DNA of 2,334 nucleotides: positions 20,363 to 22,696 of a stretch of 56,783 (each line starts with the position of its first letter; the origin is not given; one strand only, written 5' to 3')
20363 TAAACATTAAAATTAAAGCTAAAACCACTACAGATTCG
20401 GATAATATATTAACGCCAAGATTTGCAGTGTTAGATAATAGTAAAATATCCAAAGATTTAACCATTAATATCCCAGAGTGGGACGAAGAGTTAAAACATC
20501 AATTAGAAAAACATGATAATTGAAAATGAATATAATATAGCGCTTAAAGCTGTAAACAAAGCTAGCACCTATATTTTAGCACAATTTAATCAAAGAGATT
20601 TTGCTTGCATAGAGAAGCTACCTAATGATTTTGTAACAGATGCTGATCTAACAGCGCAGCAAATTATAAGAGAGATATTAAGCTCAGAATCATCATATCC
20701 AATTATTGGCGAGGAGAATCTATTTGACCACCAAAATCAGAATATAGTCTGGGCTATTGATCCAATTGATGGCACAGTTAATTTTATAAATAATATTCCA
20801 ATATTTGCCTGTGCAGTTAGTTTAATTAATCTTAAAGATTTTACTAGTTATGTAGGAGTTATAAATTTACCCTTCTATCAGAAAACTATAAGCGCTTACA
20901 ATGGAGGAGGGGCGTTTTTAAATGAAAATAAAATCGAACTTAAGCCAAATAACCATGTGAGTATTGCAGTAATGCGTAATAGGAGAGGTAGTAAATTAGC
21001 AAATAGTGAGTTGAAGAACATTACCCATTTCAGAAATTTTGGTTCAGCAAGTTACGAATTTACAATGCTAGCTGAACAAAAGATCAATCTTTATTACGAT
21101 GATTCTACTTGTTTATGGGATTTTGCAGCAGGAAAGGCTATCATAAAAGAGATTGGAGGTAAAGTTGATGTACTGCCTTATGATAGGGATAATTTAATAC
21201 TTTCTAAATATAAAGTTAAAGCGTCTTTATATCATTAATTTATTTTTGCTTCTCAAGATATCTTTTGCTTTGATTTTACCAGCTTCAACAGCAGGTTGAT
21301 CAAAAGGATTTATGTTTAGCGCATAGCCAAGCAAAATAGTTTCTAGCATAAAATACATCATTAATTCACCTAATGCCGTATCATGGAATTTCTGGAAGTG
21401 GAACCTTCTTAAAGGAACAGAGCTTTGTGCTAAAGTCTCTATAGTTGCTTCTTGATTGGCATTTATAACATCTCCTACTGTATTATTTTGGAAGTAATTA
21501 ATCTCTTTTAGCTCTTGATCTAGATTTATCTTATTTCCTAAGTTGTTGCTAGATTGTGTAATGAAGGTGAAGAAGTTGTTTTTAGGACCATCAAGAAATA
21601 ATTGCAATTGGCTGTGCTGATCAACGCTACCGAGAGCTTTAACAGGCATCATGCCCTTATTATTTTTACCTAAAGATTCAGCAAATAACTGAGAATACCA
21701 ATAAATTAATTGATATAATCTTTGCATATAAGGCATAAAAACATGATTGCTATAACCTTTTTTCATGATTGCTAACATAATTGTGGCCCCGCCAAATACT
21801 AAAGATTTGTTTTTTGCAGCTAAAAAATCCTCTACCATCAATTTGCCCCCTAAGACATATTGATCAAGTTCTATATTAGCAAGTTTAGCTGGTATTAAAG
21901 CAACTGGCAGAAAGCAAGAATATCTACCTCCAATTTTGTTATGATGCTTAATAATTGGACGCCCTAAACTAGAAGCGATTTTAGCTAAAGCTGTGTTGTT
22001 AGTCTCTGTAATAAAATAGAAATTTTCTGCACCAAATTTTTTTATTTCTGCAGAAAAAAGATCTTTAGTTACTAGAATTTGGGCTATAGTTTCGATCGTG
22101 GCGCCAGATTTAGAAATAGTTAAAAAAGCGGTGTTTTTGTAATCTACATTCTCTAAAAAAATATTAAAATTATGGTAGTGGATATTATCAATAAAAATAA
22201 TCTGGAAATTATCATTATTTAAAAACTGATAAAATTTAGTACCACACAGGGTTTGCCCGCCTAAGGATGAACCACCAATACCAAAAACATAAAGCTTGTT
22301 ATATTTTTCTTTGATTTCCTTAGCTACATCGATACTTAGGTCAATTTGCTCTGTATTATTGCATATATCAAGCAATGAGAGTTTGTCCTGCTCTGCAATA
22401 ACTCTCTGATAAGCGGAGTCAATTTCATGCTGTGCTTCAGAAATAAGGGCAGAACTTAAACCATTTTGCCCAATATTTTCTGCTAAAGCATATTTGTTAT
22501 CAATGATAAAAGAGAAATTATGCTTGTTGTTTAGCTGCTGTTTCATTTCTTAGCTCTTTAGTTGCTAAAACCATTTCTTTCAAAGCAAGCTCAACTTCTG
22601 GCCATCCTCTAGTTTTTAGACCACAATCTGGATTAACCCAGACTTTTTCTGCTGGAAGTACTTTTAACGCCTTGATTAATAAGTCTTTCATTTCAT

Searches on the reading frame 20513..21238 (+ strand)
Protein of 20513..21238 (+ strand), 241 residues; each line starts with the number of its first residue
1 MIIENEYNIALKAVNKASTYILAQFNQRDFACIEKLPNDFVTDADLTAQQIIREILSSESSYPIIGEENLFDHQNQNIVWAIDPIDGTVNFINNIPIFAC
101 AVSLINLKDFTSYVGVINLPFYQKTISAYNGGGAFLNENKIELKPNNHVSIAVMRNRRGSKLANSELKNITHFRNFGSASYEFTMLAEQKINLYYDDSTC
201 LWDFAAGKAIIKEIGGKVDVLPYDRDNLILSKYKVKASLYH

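Call 19: search_protein_families(library=pfam, proteins=[window:20513-21238:+], max_evalue=0.000001)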
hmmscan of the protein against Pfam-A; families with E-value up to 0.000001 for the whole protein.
window:20513-21238:+ (241 aa): 1 family
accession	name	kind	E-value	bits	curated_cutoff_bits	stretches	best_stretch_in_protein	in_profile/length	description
PF00459.30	Inositol_P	-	1.9e-42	146.1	27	1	6-218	5-235/271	Inositol monophosphatase family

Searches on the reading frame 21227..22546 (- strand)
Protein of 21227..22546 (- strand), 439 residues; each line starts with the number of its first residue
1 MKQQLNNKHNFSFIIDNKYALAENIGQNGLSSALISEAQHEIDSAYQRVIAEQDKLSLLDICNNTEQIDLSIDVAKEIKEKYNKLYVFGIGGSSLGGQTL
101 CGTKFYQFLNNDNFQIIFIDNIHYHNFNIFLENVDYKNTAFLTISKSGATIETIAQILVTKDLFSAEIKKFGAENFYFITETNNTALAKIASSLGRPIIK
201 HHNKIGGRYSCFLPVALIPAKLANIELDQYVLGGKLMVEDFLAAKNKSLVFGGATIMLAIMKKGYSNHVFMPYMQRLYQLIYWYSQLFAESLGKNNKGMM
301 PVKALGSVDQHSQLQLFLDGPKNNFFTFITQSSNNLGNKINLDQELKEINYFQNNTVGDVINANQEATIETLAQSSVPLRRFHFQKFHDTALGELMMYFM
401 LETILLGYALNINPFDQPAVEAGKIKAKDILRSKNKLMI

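Call 19: search_protein_families(library=pfam, proteins=[window:21227-22546:-], max_evalue=0.000001)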
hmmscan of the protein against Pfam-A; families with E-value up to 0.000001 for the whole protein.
window:21227-22546:- (439 aa): 1 family
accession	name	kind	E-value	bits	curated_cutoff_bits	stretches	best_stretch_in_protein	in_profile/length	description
PF00342.24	PGI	-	4e-20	72.4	22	1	83-434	97-469/486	Phosphoglucose isomerase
